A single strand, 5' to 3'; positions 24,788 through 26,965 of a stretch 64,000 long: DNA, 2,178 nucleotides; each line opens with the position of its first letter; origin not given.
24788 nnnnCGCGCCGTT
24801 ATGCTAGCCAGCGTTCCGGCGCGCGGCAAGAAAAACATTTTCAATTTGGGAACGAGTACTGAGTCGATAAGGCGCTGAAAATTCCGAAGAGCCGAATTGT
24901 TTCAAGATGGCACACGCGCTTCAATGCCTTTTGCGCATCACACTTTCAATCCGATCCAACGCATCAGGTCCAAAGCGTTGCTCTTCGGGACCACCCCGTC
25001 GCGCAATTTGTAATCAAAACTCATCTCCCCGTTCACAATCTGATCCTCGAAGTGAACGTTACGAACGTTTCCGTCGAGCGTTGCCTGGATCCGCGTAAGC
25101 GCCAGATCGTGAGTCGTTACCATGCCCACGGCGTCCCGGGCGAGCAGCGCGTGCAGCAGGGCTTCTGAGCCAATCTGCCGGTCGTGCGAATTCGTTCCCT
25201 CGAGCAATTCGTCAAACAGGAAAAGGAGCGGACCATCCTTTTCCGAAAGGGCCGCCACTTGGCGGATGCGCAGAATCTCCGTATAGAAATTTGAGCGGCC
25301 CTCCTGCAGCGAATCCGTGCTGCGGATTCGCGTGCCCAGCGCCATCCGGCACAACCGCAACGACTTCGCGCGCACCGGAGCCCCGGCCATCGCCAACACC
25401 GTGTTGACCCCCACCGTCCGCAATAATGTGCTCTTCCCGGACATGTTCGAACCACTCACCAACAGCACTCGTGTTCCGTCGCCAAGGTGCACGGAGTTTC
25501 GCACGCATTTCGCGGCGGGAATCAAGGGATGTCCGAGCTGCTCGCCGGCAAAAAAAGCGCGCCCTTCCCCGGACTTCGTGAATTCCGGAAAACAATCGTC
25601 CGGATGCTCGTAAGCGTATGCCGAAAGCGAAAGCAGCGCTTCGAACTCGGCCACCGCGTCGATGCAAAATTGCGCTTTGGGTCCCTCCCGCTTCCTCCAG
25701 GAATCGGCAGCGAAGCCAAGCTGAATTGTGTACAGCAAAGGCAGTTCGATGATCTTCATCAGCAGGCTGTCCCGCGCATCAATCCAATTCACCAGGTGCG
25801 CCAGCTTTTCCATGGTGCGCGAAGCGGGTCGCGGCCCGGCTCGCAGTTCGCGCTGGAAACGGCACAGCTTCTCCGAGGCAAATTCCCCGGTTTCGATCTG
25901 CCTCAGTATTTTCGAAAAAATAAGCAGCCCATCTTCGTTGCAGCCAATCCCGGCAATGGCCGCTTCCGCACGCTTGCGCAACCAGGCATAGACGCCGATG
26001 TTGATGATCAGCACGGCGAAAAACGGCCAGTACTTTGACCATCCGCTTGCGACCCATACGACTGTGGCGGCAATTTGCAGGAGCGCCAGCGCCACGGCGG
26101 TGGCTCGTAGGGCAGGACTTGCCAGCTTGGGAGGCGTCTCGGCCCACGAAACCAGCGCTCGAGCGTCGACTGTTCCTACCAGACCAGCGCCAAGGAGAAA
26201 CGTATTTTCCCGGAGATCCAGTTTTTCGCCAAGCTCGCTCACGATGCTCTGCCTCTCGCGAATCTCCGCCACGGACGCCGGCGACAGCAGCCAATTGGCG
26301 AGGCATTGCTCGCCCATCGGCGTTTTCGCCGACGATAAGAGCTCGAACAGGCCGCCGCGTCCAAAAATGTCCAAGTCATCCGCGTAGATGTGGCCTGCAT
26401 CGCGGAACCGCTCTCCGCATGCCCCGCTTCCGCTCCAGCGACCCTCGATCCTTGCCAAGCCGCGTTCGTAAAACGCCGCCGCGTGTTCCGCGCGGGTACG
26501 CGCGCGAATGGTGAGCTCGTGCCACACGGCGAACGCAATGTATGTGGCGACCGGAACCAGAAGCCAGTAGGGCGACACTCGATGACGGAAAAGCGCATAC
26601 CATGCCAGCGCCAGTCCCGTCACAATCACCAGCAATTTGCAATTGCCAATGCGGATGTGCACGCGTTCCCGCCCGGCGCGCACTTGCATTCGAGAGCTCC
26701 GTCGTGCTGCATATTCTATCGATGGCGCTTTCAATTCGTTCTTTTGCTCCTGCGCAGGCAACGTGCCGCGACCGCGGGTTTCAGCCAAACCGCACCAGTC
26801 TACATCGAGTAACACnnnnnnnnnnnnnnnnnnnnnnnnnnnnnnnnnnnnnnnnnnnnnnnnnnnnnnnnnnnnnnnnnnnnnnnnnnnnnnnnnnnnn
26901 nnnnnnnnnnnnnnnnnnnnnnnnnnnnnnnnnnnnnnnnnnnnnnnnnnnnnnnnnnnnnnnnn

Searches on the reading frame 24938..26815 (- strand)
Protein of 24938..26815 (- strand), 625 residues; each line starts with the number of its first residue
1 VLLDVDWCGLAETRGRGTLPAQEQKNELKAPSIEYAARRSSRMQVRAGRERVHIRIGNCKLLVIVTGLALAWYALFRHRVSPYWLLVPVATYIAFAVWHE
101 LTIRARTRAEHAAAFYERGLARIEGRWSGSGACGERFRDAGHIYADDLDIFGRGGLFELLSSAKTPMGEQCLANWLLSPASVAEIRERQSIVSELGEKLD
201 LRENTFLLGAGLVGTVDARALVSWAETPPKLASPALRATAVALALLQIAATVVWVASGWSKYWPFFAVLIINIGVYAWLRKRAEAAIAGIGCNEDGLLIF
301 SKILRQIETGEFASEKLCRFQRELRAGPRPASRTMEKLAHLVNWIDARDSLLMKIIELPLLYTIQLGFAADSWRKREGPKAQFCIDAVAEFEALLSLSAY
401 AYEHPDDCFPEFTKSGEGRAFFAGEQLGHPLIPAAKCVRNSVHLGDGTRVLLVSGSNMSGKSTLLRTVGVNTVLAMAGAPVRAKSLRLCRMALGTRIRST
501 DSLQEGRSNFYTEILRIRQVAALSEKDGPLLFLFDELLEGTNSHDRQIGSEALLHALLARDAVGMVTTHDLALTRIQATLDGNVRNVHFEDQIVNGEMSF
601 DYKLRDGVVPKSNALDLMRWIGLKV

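Call 39: search_protein_families(library=pfam, proteins=[window:24938-26815:-], max_evalue=0.001)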
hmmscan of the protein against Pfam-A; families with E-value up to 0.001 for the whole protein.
window:24938-26815:- (625 aa): 2 families
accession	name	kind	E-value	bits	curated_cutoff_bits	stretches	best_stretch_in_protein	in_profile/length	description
PF00488.27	MutS_V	-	6.8e-23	82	30.2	1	452-621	2-170/188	MutS domain V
PF05192.23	MutS_III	-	2.3e-09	38.3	34.1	1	153-206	18-72/194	MutS domain III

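Call 90: search_protein_families(library=padloc, proteins=[window:24938-26815:-], max_evalue=0.001)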
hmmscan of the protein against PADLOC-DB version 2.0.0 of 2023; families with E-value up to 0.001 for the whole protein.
window:24938-26815:- (625 aa): 0 families
